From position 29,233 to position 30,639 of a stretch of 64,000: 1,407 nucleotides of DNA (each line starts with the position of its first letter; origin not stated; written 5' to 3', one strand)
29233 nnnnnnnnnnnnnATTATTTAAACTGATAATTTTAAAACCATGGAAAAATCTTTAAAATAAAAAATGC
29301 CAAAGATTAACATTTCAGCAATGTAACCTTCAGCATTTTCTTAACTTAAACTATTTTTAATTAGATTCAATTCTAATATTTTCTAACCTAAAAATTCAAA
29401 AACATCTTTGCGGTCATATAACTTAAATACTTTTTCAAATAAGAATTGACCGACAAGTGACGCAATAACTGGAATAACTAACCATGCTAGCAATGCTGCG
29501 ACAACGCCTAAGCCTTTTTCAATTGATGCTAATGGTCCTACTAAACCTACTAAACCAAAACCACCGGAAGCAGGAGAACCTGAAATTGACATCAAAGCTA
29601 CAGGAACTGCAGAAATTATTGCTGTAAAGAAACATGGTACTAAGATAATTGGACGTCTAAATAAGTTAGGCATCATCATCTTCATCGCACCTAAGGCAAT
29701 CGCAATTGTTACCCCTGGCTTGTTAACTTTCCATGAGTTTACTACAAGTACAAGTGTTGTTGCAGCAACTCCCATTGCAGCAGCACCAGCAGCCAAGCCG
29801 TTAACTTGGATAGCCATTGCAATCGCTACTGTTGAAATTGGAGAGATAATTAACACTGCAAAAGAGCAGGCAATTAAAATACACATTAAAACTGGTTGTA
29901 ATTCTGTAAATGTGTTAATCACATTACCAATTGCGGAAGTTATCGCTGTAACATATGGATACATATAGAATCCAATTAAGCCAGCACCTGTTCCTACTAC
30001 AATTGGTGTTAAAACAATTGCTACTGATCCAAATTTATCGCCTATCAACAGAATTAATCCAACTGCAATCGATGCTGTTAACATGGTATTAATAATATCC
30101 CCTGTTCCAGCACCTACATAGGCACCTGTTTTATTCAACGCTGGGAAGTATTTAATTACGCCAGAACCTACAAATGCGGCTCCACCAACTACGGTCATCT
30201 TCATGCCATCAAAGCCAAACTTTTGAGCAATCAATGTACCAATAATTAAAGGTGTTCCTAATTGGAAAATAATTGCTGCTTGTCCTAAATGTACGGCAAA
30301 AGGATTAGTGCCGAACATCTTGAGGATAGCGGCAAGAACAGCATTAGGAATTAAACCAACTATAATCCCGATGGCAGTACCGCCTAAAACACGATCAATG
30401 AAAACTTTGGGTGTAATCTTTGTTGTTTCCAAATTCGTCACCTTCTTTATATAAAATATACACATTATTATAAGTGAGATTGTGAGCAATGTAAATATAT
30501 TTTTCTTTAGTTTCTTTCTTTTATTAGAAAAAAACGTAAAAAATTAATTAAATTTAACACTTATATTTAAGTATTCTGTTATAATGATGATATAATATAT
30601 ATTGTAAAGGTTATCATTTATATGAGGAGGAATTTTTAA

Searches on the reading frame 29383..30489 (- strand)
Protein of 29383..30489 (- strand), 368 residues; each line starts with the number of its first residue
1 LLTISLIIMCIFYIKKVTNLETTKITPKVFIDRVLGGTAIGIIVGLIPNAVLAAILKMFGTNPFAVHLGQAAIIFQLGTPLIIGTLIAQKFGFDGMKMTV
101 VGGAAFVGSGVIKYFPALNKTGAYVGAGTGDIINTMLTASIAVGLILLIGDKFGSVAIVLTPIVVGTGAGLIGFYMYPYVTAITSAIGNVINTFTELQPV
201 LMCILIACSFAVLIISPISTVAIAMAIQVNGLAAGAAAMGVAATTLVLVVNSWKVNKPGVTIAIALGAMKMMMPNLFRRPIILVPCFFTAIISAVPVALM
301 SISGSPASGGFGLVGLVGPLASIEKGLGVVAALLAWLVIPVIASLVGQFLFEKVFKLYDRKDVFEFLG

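Call 73: search_protein_families(library=pfam, proteins=[window:29383-30489:-], max_evalue=0.001)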
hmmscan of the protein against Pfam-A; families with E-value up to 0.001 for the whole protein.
window:29383-30489:- (368 aa): 1 family
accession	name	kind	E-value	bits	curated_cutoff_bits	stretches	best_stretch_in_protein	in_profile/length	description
PF13303.11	PTS_EIIC_2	-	9.5e-96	321.1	28.9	1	33-362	2-324/327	Phosphotransferase system, EIIC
